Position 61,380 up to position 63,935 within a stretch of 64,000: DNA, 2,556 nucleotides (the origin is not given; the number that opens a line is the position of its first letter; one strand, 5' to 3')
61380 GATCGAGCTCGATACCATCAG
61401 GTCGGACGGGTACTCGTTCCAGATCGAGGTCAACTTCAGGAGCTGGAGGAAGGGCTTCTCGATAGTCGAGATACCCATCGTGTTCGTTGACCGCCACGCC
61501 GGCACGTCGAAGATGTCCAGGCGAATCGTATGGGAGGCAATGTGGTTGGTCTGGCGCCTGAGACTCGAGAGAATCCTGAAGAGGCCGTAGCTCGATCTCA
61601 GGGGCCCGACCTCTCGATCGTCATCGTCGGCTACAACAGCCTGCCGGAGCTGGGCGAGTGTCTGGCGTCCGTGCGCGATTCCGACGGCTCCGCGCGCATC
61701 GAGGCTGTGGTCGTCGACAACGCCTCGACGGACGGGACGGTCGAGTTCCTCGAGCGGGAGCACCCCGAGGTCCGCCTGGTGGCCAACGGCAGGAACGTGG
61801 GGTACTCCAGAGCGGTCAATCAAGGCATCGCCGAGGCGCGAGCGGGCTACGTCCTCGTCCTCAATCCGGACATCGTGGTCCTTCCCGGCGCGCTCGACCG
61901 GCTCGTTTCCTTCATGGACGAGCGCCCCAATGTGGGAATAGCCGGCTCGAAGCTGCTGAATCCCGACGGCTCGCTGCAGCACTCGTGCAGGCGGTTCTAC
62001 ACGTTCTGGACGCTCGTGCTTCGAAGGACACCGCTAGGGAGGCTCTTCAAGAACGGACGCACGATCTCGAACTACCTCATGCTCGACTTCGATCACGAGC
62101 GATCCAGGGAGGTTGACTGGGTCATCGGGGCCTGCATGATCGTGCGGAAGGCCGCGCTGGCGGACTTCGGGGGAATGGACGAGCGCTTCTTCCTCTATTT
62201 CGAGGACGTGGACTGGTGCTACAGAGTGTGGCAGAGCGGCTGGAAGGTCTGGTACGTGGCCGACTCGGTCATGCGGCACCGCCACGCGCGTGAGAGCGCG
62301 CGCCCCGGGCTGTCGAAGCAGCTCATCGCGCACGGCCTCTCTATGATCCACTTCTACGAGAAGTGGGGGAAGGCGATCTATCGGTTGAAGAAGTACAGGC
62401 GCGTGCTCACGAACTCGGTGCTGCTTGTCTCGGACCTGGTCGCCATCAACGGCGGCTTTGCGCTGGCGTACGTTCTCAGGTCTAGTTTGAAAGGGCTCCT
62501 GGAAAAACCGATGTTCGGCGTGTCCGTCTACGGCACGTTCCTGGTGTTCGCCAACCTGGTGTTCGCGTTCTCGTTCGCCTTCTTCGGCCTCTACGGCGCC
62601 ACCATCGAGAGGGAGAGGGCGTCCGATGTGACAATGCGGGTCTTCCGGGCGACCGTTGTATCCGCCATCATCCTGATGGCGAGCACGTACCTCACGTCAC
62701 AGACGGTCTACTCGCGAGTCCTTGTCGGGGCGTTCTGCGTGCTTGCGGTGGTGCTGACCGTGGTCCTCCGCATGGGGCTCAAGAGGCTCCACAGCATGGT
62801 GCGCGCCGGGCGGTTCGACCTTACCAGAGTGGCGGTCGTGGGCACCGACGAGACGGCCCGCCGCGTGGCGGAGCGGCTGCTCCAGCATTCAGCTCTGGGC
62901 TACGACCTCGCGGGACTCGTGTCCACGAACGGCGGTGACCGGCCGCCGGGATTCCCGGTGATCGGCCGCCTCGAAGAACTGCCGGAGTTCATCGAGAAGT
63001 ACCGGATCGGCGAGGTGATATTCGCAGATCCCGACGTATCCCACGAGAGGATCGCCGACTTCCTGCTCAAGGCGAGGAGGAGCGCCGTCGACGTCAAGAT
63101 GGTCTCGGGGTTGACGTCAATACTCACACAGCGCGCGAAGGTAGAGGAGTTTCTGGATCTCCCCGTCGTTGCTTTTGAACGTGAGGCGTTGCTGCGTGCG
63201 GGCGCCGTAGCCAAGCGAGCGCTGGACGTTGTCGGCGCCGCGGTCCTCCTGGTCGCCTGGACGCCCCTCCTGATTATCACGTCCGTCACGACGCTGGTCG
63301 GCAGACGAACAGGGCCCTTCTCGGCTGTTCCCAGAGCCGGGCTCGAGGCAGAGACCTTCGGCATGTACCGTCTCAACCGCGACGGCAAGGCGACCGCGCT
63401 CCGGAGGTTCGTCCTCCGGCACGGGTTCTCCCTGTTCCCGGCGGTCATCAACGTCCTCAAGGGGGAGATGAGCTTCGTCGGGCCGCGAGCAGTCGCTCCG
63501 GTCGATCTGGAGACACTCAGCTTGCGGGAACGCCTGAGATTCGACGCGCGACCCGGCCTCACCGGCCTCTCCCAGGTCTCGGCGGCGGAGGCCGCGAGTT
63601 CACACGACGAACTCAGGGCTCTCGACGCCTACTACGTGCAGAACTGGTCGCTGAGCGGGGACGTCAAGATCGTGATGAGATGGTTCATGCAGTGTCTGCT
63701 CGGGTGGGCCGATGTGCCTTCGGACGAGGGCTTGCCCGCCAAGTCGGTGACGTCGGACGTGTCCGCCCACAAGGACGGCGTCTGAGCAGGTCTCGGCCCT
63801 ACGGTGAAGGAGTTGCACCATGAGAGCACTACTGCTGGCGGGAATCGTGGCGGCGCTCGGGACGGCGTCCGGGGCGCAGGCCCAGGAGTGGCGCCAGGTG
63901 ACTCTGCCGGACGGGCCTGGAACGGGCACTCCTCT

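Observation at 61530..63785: Single polypeptide fusing a GT2 domain to a WbaP-type phosphoglycosyltransferase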

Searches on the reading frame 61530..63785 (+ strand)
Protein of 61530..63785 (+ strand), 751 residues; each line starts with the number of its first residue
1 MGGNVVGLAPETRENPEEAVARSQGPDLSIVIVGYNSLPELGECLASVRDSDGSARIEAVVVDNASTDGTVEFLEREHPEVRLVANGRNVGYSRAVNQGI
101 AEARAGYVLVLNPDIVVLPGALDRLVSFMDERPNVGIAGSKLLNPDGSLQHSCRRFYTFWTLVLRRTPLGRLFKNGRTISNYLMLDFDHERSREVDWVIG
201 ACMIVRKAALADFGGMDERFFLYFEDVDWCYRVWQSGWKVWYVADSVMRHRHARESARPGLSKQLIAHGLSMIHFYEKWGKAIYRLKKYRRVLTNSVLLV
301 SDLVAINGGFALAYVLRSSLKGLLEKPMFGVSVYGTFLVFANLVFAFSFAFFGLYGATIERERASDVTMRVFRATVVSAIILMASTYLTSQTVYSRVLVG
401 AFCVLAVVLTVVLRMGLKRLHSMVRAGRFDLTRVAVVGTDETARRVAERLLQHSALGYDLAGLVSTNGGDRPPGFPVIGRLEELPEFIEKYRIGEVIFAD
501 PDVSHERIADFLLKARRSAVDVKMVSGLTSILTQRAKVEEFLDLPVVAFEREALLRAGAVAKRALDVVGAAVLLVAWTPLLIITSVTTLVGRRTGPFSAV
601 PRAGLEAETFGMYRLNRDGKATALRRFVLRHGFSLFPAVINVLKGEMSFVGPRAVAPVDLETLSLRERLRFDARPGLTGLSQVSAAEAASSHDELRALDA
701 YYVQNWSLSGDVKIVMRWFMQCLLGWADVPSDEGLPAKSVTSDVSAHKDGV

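Call 3: search_protein_families(library=pfam, proteins=[window:61530-63785:+], max_evalue=0.01)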
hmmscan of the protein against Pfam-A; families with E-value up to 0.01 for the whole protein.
window:61530-63785:+ (751 aa): 7 families
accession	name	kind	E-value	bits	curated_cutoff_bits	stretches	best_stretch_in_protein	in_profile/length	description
PF02397.22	Bac_transf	-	1.2e-25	90.5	27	1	562-721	1-176/179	Bacterial sugar transferase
PF00535.33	Glycos_transf_2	-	8.6e-25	88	23.3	1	29-152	1-126/168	Glycosyl transferase family 2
PF13641.12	Glyco_tranf_2_3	-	5.2e-21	76.1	27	1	26-256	1-217/230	Glycosyltransferase like family 2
PF13727.12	CoA_binding_3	-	3.7e-17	63.3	25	1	352-525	3-174/175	CoA-binding domain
PF13506.12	Glyco_transf_21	-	5e-06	26.5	21.7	1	79-261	1-166/174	Glycosyl transferase family 21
PF13632.12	Glyco_trans_2_3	-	3.8e-05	24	27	1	107-337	1-183/198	Glycosyl transferase family group 2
PF13712.12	Glyco_tranf_2_5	-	0.00044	20.5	27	1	92-241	41-178/210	Glycosyltransferase like family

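Call 4: search_protein_families(library=ncbifam, proteins=[window:61530-63785:+], max_evalue=0.01)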
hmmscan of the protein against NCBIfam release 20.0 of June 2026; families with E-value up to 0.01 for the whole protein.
window:61530-63785:+ (751 aa): 29 families (the best 25 are shown)
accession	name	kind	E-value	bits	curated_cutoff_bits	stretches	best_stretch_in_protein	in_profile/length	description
TIGR03025.1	EPS_sugtrans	subfamily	4.6e-66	223.9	295.55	2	301-613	2-309/445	exopolysaccharide biosynthesis polyprenyl glycosylphosphotransferase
TIGR03023.1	WcaJ_sugtrans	equivalog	4.1e-55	187.9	410.75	1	301-723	2-447/453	undecaprenyl-phosphate glucose phosphotransferase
TIGR03022.1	WbaP_sugtrans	subfamily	8.4e-41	140.7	403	2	613-717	341-444/456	undecaprenyl-phosphate galactose phosphotransferase WbaP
TIGR03013.1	EpsB_2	subfamily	6.1e-29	101.4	393.35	1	310-723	11-437/443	TIGR03013 family XrtA/PEP-CTERM system glycosyltransferase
NF041877.1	EPS_EpsZ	equivalog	1.2e-22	80.3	800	1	613-717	344-447/459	exopolysaccharide biosynthesis polyisoprenyl-phosphate hexose-1-phosphate transferase EpsZ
NF007518.0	PRK10124.1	equivalog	6.5e-22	77.9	684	1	384-716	97-451/464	undecaprenyl-phosphate glucose phosphotransferase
TIGR03965.1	mycofact_glyco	equivalog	1.1e-20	74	280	2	19-145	68-194/467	mycofactocin biosynthesis glycosyltransferase MftF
NF011751.0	PRK15204.1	equivalog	1.9e-20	72.9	907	2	612-717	360-464/476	undecaprenyl-phosphate galactose phosphotransferase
NF052601.1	undeca_RfbP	equivalog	1.6e-18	66.8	330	1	608-720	122-233/244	undecaprenyl-phosphate galactose phosphotransferase family protein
NF041875.1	EPS_EpsD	equivalog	5.6e-17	62.1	370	1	28-256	1-212/325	exopolysaccharide biosynthesis glycosyltransferase EpsD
TIGR01556.1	rhamnosyltran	subfamily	9.3e-16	57.8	200.55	1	56-269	21-221/281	rhamnosyltransferase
TIGR03937.1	PgaC_IcaA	equivalog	5e-12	45.5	422.3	1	15-137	34-158/407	poly-beta-1,6-N-acetyl-D-glucosamine synthase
NF050817.1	PolSacchBiosHfsE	equivalog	7.3e-12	44.8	750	1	341-725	54-461/467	polysaccharide biosynthesis protein HfsE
NF007482.0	PRK10073.1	equivalog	7e-11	41.7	423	1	23-128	3-109/334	glycosyltransferase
NF038302.1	EPS_HpsE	equivalog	2.9e-10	39.6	300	1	27-142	2-124/307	hormogonium polysaccharide biosynthesis glycosyltransferase HpsE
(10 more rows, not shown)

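Call 5: search_solved_structures(query=window:61530-63785:+, max_evalue=0.001, show_alignments=4)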
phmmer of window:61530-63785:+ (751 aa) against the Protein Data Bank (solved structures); distinct sequences matched with E-value up to 0.001: 16.
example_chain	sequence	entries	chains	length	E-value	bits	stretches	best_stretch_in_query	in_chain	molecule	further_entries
8t53_A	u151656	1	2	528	3.4e-19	71.6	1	611-717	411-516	Undecaprenyl-phosphate galactose phosphotransferase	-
30us_A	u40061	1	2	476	5.7e-18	67.5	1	606-717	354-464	UDP-Gal::undecaprenolphosphate Gal-1-P transferase WbaP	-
9s7s_A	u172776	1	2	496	6.4e-18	67.3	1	606-717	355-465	UDP-Gal::undecaprenolphosphate Gal-1-P transferase WbaP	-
30wc_A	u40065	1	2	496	6.4e-18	67.3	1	606-717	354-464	Undecaprenyl-phosphate galactose phosphotransferase WbaP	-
9s8l_A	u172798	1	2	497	6.5e-18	67.3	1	606-717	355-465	UDP-Gal::undecaprenolphosphate Gal-1-P transferase WbaP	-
8g1n_A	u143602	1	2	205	6.6e-17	64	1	561-719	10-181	N,N'-diacetylbacilliosaminyl-1-phosphate transferase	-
8e37_B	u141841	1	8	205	1.5e-16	62.9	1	561-721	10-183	N,N'-diacetylbacilliosaminyl-1-phosphate transferase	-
6p61_A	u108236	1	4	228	2e-07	32.6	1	24-136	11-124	Glycosyltransferase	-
2z87_A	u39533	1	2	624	1.1e-06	30.2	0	19-125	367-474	Chondroitin synthase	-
2z86_A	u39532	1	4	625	1.1e-06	30.2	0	19-125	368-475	Chondroitin synthase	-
9omm_A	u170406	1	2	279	1.4e-06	29.9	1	27-127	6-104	Glycosyltransferase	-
9omh_A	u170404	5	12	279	1.4e-06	29.9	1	27-127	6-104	Glycosyltransferase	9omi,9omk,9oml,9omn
9omj_A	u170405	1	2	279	1.5e-06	29.8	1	27-127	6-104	Glycosyltransferase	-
6yv7_B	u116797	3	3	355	4.6e-06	28.2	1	25-159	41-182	Glycosyl transferase, family 2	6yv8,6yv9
6yv7_A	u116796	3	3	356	4.6e-06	28.2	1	25-159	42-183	Glycosyl transferase, family 2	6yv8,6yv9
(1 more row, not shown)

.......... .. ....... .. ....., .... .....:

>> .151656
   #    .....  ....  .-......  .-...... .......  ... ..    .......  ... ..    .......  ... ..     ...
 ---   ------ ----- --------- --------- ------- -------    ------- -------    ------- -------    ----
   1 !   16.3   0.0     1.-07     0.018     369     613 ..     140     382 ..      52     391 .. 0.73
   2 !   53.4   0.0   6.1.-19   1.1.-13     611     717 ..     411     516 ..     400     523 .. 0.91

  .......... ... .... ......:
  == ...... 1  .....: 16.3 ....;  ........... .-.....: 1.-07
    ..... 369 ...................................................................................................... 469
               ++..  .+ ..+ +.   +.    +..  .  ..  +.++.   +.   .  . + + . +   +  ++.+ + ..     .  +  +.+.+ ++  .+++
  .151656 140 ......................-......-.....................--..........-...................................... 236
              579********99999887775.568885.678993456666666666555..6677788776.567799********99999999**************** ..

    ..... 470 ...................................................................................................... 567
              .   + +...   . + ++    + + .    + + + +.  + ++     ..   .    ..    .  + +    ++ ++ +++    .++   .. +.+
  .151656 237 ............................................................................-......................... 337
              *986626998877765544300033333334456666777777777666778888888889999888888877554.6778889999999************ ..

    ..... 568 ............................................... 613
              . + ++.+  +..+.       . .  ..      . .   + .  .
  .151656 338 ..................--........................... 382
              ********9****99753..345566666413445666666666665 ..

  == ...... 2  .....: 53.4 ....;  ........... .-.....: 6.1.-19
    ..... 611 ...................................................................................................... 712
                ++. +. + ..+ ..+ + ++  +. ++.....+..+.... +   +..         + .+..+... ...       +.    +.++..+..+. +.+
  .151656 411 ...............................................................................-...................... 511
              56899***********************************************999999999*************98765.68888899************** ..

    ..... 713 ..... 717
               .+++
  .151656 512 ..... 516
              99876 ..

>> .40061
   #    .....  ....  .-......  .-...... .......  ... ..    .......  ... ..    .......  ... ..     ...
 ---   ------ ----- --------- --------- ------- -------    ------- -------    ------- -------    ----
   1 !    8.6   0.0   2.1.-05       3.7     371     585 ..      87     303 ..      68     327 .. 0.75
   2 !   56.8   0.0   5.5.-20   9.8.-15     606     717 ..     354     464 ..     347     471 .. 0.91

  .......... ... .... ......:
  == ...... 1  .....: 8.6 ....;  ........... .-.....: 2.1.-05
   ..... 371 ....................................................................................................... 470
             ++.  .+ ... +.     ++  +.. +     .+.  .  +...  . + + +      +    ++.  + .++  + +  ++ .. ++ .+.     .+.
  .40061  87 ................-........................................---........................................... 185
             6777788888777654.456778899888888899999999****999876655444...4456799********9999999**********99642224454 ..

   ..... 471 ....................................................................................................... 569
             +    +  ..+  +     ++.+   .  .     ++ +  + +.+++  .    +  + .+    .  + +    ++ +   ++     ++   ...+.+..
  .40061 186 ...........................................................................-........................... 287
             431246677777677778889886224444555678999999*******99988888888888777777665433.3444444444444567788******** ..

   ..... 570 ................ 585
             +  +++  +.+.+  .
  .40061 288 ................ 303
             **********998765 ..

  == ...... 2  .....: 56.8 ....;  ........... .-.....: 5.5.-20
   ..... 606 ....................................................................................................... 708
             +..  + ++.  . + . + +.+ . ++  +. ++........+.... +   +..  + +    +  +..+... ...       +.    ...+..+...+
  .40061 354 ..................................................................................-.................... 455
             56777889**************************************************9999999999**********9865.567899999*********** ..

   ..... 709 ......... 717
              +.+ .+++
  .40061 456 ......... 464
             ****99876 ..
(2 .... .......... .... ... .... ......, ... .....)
